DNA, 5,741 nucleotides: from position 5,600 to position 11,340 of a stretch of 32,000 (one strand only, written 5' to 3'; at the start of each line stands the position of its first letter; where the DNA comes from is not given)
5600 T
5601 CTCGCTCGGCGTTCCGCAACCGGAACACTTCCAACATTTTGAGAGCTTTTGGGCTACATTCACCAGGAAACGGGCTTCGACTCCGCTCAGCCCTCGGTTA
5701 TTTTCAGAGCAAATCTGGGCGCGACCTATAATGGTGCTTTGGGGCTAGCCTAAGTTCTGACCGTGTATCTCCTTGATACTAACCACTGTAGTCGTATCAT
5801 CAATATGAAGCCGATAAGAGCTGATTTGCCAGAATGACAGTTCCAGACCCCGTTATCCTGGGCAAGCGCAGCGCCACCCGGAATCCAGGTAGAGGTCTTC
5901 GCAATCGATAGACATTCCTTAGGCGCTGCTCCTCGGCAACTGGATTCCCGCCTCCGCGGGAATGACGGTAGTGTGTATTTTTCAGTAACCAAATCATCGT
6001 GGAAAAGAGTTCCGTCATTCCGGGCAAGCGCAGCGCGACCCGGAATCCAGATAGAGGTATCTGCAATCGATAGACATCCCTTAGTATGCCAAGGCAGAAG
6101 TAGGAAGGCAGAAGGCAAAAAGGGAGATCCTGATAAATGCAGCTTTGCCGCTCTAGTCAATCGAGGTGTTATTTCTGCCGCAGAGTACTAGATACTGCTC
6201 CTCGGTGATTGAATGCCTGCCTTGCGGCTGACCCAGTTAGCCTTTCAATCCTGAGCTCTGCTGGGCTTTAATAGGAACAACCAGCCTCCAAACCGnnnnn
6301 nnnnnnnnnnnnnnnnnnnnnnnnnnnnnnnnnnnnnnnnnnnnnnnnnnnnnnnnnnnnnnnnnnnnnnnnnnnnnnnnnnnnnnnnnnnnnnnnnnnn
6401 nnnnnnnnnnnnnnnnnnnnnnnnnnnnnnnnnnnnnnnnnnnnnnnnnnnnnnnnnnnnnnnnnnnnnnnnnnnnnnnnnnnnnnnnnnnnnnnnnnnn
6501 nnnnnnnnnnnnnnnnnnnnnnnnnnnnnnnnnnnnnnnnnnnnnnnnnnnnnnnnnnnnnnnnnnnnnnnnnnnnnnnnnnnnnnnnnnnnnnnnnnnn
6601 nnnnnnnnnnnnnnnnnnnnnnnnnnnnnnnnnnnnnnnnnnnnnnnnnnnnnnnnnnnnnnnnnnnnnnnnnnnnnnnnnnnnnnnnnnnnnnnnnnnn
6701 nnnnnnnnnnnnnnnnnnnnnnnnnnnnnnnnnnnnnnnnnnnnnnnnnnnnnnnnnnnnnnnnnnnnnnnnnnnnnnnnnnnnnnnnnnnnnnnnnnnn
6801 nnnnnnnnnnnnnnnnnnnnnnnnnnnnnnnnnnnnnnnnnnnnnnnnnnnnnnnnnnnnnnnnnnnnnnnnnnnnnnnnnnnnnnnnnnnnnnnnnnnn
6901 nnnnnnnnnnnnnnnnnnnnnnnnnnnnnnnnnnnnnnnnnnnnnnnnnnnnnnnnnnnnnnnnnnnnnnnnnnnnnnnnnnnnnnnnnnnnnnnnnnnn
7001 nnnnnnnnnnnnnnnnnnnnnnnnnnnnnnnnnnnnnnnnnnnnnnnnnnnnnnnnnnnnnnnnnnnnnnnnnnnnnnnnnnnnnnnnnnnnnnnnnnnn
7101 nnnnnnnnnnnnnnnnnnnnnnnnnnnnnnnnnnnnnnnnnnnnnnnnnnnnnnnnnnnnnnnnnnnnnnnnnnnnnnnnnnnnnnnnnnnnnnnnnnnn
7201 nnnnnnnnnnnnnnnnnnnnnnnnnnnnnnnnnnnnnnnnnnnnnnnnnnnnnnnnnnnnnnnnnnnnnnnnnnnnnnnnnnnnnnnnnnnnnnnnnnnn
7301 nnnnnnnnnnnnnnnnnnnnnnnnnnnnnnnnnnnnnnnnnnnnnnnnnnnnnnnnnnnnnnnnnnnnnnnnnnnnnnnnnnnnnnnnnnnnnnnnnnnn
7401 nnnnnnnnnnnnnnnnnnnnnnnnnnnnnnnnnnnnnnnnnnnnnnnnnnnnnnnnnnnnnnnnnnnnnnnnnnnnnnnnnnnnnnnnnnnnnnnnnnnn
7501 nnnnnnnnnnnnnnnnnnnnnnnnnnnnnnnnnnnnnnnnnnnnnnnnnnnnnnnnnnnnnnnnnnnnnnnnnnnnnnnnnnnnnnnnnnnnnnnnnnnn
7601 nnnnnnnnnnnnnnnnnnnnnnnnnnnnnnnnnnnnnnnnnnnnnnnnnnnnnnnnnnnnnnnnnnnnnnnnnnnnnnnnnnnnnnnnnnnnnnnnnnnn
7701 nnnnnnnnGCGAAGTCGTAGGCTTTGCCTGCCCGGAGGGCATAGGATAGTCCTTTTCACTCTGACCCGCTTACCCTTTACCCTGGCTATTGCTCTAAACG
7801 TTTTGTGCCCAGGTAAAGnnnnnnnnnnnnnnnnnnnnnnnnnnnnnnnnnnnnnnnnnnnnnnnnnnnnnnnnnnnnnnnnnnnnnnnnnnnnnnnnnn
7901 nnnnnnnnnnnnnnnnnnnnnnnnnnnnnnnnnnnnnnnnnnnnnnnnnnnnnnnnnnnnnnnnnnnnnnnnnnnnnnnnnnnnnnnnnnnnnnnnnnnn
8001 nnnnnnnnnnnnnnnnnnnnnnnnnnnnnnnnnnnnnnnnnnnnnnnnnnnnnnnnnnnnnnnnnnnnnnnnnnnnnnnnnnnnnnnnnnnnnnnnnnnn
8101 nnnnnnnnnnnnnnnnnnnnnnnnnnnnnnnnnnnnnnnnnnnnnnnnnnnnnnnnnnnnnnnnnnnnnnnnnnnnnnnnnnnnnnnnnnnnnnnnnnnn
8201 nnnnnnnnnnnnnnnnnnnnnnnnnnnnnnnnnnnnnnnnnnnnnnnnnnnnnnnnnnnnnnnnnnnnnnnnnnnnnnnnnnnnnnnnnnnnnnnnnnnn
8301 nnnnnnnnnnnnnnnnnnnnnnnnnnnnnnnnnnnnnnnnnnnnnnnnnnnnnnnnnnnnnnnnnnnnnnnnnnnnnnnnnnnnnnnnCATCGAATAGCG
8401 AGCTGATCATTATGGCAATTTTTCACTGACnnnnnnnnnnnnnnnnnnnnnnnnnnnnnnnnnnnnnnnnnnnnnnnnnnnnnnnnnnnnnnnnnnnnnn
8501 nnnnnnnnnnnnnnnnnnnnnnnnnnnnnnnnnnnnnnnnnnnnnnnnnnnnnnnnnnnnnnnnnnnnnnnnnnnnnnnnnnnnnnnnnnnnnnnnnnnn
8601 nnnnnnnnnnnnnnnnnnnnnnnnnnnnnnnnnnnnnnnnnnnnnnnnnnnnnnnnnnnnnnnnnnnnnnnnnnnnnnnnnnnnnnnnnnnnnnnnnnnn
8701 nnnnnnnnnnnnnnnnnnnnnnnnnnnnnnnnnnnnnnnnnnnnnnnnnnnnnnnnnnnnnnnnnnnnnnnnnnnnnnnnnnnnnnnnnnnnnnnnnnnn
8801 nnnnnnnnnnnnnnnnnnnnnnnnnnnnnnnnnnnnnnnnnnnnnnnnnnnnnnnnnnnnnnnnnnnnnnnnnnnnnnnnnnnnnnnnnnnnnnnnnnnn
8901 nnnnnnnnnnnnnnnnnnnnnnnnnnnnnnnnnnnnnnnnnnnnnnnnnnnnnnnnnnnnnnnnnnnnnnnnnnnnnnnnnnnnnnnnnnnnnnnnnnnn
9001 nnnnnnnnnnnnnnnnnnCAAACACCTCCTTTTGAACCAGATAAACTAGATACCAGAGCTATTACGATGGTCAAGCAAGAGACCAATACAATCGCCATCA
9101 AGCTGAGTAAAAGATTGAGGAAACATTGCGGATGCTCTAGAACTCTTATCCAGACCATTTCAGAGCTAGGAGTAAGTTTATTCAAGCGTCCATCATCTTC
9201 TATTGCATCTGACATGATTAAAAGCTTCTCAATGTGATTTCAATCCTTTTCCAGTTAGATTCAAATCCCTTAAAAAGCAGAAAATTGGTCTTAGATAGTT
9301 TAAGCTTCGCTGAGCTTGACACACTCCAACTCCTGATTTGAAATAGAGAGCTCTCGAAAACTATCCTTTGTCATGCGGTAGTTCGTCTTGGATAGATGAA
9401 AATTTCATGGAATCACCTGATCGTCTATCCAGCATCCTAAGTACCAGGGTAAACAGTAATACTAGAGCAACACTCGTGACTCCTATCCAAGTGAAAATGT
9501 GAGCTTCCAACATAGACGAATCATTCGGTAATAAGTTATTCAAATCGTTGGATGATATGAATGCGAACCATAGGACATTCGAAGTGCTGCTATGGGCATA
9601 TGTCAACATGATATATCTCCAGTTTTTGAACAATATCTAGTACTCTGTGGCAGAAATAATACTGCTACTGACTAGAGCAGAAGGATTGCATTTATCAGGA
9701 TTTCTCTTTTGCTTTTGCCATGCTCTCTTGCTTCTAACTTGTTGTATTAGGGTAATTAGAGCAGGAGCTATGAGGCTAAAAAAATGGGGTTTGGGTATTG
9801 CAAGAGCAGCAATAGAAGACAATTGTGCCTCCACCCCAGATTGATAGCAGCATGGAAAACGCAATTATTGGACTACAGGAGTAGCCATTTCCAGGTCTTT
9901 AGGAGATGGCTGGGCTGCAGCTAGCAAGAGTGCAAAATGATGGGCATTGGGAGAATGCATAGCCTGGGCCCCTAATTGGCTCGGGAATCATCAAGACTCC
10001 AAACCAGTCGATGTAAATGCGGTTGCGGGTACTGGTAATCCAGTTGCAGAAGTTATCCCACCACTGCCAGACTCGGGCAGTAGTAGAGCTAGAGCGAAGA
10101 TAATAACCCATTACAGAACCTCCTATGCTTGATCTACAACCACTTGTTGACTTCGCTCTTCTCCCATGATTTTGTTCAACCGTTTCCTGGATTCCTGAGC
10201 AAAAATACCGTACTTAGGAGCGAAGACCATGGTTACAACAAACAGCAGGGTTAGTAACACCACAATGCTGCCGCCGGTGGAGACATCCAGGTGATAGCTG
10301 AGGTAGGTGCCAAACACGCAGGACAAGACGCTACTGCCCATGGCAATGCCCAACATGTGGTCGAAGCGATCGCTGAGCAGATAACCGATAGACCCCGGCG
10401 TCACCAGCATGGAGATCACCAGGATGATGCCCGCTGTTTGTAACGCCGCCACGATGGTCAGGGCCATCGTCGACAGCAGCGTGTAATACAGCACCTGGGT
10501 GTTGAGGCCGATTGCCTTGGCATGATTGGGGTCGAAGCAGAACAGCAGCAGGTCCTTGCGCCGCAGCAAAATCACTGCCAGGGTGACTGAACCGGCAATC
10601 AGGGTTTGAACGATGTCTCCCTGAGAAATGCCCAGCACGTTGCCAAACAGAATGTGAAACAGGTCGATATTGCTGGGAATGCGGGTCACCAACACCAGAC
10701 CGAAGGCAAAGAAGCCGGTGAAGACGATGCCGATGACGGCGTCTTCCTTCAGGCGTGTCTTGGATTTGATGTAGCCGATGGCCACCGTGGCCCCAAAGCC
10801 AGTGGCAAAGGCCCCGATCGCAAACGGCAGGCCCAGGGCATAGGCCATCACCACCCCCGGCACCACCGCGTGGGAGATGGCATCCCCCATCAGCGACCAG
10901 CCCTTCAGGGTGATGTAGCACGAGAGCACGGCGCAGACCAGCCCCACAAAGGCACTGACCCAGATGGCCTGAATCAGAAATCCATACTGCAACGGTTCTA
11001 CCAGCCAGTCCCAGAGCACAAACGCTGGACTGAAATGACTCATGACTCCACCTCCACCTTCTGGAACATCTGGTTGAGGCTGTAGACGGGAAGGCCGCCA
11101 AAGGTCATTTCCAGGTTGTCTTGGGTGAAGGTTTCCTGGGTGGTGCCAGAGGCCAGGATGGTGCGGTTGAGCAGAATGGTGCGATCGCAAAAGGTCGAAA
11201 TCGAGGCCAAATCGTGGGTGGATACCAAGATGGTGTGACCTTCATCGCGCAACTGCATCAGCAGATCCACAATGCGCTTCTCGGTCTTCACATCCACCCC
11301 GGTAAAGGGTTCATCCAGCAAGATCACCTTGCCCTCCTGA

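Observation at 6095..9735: An ~80-100 bp inverted repeat brackets a 3.4-kb segment (TIR-FGE gene, two Crp regulators, two small membrane ORFs)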

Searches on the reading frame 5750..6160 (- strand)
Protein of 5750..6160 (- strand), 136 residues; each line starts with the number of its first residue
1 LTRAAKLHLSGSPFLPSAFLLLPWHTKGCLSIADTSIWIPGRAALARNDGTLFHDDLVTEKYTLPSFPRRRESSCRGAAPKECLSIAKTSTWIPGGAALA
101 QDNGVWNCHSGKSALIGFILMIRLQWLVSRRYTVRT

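Call 15: search_protein_families(library=pfam, proteins=[window:5750-6160:-], max_evalue=0.01)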
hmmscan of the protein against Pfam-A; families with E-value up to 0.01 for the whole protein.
window:5750-6160:- (136 aa): 0 families

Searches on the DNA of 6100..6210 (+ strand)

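Call 18: search_dna_similar(query=window:6100-6210:+, collection=plasmids, mode=distant, max_evalue=1)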
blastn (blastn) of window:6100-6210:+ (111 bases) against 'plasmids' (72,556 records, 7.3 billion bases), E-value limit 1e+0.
Records with a match: 2; places in all: 2; records where one place covers at least 80% of the query: 0.
Best place of each record, by identity: 95-99% 1; 80-90% 1.
By first word of the organism name: Paenarthrobacter 1; Pseudanabaena 1.
By predicted mobility (MOB-suite, as given by PLSDB): conjugative 1; mobilizable 1.
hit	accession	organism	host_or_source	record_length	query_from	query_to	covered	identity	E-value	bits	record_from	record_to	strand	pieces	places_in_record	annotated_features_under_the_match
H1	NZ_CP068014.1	Paenarthrobacter ureafaciens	cell culture,in the nicotine environment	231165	5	42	34%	82.5%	9e-1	39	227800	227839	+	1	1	transporter substrate-binding domain-containing protein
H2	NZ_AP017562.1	Pseudanabaena sp. ABRG5-3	-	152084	3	27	23%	96.0%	3e-1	42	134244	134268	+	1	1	hypothetical protein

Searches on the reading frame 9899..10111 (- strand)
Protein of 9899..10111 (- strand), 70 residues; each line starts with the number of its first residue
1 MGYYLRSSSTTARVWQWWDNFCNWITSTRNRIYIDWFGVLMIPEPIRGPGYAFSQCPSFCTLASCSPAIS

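Call 15: search_protein_families(library=pfam, proteins=[window:9899-10111:-], max_evalue=0.01)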
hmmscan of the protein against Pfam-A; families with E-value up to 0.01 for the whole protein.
window:9899-10111:- (70 aa): 0 families

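Call 52: search_solved_structures(query=window:9902-10111:-, max_evalue=1, show_alignments=1)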
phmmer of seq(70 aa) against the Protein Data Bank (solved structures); distinct sequences matched with E-value up to 1: 55.
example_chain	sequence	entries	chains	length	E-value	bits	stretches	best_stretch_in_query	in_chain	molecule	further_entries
7sa3_A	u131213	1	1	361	2.4e-11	46.4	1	11-43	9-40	Photosystem q(B) protein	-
3jcu_A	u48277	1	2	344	9.3e-11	44.6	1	17-46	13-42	Photosystem II protein D1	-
5mdx_A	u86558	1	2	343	9.5e-11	44.5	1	17-46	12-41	Photosystem II protein D1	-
8z9d_A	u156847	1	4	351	9.6e-11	44.5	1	17-46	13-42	Photosystem II protein D1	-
9i4t_A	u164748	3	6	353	9.7e-11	44.5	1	17-46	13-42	Photosystem II protein D1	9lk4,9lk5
7oui_A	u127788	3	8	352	1e-10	44.5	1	17-46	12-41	Photosystem II protein D1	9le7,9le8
5xnl_A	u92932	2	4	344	1.1e-10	44.3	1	17-46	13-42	Photosystem II protein D1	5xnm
6yp7_a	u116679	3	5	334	1.4e-10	44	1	17-46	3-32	Photosystem II protein D1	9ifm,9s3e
9l5v_A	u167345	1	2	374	1.5e-10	43.9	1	16-46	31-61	Photosystem II protein D1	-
9t5u_A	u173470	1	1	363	2.1e-10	43.4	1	15-43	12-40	PsbA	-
3a0b_A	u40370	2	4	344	2.9e-10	43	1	17-45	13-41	Photosystem Q(B) protein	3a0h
3wu2_A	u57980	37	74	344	3e-10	43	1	17-45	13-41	Photosystem Q(B) protein | Photosystem II protein D1 | Photosystem II D1 protein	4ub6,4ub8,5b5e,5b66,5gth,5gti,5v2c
11yo_A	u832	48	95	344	3e-10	42.9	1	17-45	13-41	Photosystem II protein D1 1 | Photosystem Q(B) protein | Photosystem Q(B) protein 1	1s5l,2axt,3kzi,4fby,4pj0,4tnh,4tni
1izl_A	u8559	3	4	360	3.1e-10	42.9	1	17-45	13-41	Photosystem II: Subunit PsbA | Photosystem II protein D1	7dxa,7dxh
9lp8_A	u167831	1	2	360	3.1e-10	42.9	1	17-45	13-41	Photosystem II protein D1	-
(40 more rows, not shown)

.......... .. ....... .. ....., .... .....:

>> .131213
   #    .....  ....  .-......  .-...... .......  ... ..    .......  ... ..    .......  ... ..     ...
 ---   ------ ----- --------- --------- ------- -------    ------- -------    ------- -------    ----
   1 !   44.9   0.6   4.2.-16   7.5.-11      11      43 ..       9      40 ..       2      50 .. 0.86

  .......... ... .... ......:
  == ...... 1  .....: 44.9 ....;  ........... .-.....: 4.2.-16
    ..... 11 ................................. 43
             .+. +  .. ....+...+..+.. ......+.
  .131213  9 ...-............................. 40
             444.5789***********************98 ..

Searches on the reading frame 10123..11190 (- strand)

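Call 15: search_protein_families(library=pfam, proteins=[window:10123-11190:-], max_evalue=0.01)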
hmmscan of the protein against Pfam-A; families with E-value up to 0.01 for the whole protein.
window:10123-11190:- (355 aa): 2 families
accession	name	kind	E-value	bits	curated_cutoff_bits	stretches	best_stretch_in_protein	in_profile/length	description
PF00950.22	ABC-3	-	1.6e-91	306.9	20.1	1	68-323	1-257/258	ABC 3 transport family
PF01032.23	FecCD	-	0.0005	19.6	26.5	1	108-316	92-300/311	FecCD transport family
